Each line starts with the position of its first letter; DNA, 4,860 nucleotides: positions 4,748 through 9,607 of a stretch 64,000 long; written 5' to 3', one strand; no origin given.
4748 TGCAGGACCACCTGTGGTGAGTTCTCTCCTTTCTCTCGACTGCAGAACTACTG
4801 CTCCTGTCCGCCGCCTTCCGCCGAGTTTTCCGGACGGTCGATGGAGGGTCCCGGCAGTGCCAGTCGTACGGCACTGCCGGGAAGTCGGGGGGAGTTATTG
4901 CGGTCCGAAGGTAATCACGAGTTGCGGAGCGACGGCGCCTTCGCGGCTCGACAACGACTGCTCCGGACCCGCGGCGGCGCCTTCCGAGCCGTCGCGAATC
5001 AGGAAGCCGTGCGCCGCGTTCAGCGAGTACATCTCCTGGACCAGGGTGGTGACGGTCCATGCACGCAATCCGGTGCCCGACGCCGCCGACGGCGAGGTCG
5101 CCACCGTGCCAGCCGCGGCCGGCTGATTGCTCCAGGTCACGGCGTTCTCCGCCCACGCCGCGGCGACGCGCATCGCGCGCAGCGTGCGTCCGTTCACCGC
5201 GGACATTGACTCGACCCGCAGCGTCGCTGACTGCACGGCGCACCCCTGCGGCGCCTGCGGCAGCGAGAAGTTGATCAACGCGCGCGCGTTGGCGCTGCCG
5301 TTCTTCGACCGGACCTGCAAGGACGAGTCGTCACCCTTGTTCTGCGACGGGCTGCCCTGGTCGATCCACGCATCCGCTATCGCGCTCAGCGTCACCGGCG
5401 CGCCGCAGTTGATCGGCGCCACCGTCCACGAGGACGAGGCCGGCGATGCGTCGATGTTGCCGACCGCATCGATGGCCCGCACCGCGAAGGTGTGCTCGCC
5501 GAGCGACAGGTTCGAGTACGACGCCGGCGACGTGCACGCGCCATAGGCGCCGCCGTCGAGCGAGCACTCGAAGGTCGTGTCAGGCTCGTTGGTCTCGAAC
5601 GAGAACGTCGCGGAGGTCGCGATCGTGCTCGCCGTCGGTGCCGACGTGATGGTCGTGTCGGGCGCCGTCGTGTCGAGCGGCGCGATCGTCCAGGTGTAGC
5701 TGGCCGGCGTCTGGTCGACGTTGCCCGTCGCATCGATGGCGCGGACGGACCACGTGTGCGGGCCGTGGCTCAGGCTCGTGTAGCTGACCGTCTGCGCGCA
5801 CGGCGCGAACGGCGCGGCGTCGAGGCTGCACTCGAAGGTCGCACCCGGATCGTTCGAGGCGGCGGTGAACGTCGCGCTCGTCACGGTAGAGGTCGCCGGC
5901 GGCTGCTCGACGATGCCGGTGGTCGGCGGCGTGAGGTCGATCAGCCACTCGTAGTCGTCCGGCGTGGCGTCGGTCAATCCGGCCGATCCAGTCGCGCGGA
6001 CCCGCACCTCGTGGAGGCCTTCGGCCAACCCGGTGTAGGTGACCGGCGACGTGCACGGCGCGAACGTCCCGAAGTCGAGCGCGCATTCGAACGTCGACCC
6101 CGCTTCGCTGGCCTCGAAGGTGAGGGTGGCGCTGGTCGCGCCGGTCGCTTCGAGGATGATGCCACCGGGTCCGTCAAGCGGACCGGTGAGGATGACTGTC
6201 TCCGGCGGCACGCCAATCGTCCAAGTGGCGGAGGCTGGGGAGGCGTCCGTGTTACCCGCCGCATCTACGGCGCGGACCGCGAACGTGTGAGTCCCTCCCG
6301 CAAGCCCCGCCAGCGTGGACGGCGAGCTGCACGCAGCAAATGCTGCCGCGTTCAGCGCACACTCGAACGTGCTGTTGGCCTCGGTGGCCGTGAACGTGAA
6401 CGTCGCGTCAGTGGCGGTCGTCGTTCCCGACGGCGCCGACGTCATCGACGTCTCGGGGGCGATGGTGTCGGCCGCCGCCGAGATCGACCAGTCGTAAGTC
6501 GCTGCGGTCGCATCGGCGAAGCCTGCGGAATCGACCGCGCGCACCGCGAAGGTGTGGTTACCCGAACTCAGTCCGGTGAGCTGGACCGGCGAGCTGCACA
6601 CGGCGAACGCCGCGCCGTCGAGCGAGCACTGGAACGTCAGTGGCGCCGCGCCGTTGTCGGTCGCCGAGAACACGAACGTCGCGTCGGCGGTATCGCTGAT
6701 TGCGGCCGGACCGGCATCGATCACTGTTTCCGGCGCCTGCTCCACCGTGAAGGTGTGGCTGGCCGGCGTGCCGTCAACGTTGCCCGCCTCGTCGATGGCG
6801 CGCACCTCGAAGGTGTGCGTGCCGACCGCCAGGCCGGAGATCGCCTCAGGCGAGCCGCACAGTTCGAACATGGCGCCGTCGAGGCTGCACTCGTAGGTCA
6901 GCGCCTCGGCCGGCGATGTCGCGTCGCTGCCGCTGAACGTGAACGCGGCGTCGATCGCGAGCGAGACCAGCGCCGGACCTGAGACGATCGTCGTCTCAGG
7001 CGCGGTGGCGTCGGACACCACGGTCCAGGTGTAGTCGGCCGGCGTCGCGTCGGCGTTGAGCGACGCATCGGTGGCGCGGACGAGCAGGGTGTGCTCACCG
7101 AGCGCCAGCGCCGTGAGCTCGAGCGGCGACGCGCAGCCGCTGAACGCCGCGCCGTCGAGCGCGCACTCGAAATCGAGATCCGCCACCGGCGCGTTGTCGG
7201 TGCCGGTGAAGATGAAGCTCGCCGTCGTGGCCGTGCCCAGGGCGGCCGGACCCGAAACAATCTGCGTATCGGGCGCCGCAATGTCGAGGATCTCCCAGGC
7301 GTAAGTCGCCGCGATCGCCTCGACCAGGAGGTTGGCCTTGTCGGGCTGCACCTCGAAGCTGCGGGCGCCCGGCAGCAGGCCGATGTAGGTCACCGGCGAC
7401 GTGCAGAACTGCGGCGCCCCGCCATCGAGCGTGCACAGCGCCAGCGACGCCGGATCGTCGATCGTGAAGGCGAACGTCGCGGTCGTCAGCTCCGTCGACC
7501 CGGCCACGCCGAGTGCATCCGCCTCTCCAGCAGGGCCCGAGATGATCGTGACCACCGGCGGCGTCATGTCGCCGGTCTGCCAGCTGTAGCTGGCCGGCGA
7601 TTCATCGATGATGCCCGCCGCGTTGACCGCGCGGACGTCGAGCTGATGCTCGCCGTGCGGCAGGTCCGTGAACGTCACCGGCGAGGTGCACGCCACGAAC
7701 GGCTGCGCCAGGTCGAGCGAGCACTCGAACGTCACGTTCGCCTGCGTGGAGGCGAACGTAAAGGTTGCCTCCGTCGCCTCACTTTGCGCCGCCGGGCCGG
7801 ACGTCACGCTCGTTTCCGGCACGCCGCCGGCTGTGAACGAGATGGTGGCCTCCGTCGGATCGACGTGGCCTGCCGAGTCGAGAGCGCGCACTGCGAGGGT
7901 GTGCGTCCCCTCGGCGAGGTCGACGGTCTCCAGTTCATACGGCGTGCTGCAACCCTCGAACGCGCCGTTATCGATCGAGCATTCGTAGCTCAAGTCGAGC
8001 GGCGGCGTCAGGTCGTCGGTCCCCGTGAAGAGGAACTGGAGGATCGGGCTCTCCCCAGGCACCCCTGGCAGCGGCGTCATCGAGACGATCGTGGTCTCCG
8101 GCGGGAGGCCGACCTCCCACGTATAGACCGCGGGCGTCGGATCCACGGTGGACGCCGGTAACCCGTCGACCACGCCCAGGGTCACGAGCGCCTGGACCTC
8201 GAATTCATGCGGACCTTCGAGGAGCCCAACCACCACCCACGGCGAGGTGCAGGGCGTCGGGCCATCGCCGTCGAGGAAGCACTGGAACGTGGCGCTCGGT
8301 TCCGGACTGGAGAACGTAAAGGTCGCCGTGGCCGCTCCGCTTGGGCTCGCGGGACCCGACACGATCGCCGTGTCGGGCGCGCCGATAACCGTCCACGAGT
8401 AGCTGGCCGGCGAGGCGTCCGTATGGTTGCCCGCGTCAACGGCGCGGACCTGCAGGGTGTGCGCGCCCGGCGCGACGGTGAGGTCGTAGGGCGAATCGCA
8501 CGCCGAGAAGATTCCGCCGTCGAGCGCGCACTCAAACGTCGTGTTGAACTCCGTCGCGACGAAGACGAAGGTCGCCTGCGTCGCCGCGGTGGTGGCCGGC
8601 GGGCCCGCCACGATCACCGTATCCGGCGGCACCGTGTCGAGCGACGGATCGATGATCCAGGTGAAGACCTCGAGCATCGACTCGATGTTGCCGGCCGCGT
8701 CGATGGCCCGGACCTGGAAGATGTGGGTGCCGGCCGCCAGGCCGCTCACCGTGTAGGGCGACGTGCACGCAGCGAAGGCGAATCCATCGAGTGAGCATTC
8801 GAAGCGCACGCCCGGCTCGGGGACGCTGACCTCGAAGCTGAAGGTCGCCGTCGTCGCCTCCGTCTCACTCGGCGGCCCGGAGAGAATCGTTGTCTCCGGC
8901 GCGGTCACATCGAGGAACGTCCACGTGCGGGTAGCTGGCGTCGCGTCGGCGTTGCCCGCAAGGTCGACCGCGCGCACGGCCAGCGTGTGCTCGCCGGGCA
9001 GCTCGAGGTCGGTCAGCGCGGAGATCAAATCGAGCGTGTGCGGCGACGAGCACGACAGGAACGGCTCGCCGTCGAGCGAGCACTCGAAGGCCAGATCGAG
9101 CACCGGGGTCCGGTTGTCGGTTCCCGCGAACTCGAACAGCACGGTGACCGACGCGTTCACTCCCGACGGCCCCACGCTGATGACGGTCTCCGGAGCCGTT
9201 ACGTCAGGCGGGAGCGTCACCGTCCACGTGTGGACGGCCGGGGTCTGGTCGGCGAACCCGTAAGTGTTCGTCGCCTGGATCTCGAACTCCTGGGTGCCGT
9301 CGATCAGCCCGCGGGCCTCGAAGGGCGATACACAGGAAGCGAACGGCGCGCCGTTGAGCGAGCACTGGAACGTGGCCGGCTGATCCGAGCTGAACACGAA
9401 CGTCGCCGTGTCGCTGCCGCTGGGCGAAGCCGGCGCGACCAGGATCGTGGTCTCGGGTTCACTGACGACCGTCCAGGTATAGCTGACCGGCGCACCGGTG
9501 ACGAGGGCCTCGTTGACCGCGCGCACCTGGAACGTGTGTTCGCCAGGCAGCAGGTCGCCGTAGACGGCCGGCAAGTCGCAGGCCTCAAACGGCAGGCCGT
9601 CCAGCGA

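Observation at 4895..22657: A 5,920-aa single-ORF surface protein with four beta-helix regions, two DNRLRE-like modules and 38 two-cysteine Ig-like repeats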

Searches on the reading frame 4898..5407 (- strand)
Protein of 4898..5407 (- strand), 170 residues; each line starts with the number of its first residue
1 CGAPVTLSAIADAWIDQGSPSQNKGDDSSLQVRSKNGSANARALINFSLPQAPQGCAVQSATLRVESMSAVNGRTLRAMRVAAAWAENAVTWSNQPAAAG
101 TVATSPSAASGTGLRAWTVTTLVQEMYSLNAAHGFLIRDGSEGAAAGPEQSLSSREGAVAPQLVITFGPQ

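Call 67: find_related_loci(query=window:4898-5407:-, collection=metagenome_contigs, flank=10000)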
Query window:4898-5407:- (170 aa) in metagenome_contigs; peptide patterns used: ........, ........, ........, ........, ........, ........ (x = any residue, [..] = any of these).
600 stretches matched a pattern (row limit reached: there are more); 1 encode a relative of the query (tblastn E <= 1e-3); 1 distinct loci.
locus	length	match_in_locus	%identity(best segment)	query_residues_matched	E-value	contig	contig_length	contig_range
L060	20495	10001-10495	29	5-168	1e-9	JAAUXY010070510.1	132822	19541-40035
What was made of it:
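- Tried and rejected: No close relative was found, only one 29% hit (call 67), so the repeat number could not be confirmed independently.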

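Call 77: search_solved_structures(query=window:4898-5407:-, max_evalue=1, show_alignments=1)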
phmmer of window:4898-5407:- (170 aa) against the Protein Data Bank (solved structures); distinct sequences matched with E-value up to 1: 2.
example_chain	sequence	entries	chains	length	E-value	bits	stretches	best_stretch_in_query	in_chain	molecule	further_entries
8wab_A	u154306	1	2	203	1.3e-06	31.9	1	7-164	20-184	DNRLRE domain-containing protein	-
4llq_B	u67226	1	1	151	0.59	13.5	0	85-154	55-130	mutated light chain Clambda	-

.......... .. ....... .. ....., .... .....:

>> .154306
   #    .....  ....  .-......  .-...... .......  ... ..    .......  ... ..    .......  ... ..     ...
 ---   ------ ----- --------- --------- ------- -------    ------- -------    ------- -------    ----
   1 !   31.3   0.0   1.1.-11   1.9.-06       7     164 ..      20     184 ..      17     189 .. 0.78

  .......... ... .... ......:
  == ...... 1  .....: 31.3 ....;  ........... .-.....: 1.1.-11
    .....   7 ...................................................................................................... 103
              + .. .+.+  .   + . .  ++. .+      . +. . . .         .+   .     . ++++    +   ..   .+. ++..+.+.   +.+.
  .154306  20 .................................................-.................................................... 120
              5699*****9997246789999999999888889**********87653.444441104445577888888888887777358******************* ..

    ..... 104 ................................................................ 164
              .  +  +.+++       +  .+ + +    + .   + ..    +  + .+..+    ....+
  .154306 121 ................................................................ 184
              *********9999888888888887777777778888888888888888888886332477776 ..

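Call 86: search_solved_structures(query=A7, max_evalue=1, show_alignments=3)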
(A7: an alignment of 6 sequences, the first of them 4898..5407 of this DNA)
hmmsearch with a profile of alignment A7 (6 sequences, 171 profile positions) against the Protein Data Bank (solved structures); distinct sequences matched with E-value up to 1: 2.
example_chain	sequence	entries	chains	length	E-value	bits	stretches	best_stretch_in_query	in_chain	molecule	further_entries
8wab_A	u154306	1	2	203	3.2e-13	53.1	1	9-166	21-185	DNRLRE domain-containing protein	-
7vbo_A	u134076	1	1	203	0.04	17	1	9-101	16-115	Alginate lyase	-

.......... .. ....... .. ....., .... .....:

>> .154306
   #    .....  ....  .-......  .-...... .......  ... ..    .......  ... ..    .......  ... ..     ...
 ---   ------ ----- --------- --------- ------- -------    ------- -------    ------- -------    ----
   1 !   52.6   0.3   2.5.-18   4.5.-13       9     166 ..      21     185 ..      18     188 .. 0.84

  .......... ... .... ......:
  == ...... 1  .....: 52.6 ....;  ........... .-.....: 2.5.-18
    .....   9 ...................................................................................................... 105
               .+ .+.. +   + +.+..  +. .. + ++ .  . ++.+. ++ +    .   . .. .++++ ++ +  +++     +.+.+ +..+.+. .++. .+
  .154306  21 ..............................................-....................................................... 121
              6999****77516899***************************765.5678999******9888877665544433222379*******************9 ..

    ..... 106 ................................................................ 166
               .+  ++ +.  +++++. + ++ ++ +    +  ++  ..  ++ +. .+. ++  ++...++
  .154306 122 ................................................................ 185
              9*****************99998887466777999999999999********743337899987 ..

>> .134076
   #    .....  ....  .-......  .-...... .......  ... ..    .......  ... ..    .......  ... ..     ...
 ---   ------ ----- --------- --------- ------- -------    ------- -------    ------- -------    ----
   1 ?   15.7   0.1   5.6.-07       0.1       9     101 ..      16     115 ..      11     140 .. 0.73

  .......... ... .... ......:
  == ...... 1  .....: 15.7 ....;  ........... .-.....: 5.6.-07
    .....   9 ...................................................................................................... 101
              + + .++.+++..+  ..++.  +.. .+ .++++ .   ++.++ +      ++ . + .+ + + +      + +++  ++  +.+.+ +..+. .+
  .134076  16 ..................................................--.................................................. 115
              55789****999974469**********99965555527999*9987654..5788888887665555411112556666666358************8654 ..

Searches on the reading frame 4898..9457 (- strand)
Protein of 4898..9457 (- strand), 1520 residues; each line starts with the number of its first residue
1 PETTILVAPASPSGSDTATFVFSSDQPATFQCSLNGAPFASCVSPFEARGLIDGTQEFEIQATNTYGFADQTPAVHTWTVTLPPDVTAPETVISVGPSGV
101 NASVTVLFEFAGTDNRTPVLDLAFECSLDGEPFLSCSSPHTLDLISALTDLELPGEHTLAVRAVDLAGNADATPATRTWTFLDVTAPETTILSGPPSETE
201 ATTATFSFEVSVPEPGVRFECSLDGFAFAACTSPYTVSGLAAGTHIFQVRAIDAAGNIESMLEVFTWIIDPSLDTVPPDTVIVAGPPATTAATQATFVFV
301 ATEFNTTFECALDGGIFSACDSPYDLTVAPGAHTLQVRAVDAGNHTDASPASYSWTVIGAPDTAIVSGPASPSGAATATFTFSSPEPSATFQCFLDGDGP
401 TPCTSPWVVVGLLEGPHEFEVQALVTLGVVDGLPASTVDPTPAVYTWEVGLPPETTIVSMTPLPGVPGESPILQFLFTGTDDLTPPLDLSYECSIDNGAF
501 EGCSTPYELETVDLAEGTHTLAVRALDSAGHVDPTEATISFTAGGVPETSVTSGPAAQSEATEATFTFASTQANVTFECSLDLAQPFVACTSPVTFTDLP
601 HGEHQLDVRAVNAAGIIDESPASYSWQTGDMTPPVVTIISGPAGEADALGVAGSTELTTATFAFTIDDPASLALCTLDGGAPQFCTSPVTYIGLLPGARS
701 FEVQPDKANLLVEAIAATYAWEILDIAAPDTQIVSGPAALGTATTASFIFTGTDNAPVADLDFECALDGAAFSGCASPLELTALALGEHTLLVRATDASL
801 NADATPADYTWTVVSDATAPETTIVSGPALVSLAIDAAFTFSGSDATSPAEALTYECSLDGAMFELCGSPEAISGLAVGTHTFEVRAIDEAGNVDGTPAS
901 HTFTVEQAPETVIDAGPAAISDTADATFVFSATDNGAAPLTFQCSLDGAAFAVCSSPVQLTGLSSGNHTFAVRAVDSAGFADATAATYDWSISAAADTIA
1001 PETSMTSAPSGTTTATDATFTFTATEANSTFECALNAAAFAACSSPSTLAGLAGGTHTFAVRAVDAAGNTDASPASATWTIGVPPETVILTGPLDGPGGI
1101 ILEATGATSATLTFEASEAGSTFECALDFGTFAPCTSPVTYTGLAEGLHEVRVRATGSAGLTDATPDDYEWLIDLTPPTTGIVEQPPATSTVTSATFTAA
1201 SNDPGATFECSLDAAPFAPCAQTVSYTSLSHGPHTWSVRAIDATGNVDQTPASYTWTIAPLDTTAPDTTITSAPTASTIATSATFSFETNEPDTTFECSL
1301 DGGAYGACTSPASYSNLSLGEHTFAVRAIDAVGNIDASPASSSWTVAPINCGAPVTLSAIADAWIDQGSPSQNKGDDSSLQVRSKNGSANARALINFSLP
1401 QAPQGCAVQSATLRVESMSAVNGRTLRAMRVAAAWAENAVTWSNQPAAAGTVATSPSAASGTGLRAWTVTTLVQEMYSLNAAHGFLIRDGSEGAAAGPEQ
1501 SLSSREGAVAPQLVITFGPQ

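Call 5: search_protein_families(library=pfam, proteins=[window:4898-9457:-], max_evalue=0.01)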
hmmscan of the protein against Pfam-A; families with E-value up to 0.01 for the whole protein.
window:4898-9457:- (1520 aa): 8 families
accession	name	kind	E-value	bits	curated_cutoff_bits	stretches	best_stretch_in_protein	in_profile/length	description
PF24517.2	CBM96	-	5.4e-29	101.6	26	1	1355-1516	3-163/164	Carbohydrate-binding module family 96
PF19077.6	Big_13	-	5.7e-24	85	27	0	1049-1075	69-95/102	Bacterial Ig-like domain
PF24421.1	Ig_J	-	1e-13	51.7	29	0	873-906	70-102/104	Tip attachment protein J, Ig-like domain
PF08308.17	PEGA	-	6.8e-10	39.1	20.8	0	1135-1157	23-45/71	PEGA domain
PF07495.19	Y_Y_Y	-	1.1e-08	35.2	26.6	0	1312-1334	30-52/65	Y_Y_Y domain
PF22352.2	K319L-like_PKD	-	1.2e-06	28.9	27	0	325-373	4-51/84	K319L-like, PKD domain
PF22091.2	DUF6941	-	1.5e-06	29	27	0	878-911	50-82/125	Family of unknown function (DUF6941)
PF14347.11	DUF4399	-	0.0057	17.4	28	0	323-349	53-78/91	Domain of unknown function (DUF4399)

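Call 6: search_protein_families(library=ncbifam, proteins=[window:4898-9457:-], max_evalue=0.01)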
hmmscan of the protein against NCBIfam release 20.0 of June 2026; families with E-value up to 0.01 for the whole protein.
window:4898-9457:- (1520 aa): 7 families
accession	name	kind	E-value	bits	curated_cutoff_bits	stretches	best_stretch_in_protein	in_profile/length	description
NF047446.1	barrel_OmpL47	domain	2.9e-54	181.4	40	5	838-896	6-60/68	OmpL47-type beta-barrel domain-containing protein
NF033679.1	DNRLRE_dom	domain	3.1e-26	92.4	34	1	1361-1516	1-164/164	DNRLRE domain-containing protein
NF047441.1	Lepto_OmpL47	equivalog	1.6e-13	51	250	0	777-912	197-330/336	multi-beta-barrel domain surface protein OmpL47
NF033510.3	Ca_tandemer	repeat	3.8e-11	43.2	50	0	983-1070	8-95/96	Ca2+-stabilized repeat-containing adhesin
NF033707.1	T9SS_sortase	equivalog_domain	6.8e-08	30.6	420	0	512-578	959-1024/1095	type IX secretion system sortase PorU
NF049904.1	lambda_TipJ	exception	1.2e-05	23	1950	0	591-628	674-710/1163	phage attachment tail tip protein J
NF052245.1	SorA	equivalog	0.0047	15.7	600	0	511-539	351-379/396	SorA family sulfite dehydrogenase catalytic subunit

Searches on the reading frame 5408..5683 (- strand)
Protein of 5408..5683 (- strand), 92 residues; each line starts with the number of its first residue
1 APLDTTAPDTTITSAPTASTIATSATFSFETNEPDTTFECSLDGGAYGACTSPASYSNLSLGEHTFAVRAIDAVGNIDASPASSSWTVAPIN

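Call 87: search_protein_representatives(alignment_id=A6)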
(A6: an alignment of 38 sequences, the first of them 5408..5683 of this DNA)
Query: 38 sequences, 92 profile positions. Proteins with E-value up to 0.001 (for the whole library): 43289; up to 1e-10: 29009; up to 1e-30: 9418. The best 150 are listed.
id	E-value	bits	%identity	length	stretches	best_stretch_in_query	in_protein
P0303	0.0e+00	3494.4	-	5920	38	3-90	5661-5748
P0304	0.0e+00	3486.5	-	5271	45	3-90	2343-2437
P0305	0.0e+00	2538.5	-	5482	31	4-91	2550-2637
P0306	0.0e+00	2522.7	-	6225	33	3-90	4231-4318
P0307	0.0e+00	2309.7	-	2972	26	2-89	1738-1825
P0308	0.0e+00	2301.2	-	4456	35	2-91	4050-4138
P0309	0.0e+00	2178.7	-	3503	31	3-90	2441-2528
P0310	0.0e+00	2154.1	-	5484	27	3-90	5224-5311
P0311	0.0e+00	2050.5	-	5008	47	3-90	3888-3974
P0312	0.0e+00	2045.5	-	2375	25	3-90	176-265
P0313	0.0e+00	2036.3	-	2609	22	2-91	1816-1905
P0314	0.0e+00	1973.7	-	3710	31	3-90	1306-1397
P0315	0.0e+00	1926.5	-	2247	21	3-91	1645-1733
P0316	0.0e+00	1838.4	-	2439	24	3-90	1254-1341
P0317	0.0e+00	1822.9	-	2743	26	3-90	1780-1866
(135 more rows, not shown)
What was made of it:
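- Closest known: OmpL47-type domain. Different: A profile of the repeat nevertheless finds 43,289 representative proteins (call 87).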

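Call 94: search_protein_families(library=ncbifam, alignment_id=A6, max_evalue=0.001)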
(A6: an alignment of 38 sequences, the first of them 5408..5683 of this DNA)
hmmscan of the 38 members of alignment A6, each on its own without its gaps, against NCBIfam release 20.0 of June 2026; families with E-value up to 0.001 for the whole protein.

A. member 1, window:5408-5683:- (92 aa): 1 family
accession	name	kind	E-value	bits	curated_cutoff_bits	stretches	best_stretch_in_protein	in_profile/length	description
NF047446.1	barrel_OmpL47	domain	6.8e-05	23.2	40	1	38-78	21-59/68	OmpL47-type beta-barrel domain-containing protein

B. families by the number of members that match (of 38 scanned): 2 families
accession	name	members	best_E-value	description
NF047446.1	barrel_OmpL47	14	2.4e-07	OmpL47-type beta-barrel domain-containing protein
NF033510.3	Ca_tandemer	2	0.00011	Ca2+-stabilized repeat-containing adhesin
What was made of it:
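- On OmpL47-type domain (NF047446): Single repeats reach at most about 23 bits, and only 14 of 38 reach E<=1e-3 (call 94).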

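Call 95: search_protein_families(library=pfam, alignment_id=A6, max_evalue=0.001)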
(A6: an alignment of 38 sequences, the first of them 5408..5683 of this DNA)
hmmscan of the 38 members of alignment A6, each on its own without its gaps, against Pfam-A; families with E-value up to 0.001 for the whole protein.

A. member 1, window:5408-5683:- (92 aa): 0 families

B. families by the number of members that match (of 38 scanned): 1 family
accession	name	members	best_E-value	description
PF19077.6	Big_13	2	0.00066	Bacterial Ig-like domain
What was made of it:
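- Closest known: OmpL47-type domain. Different: None is at the curated cutoff (calls 94, 95).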
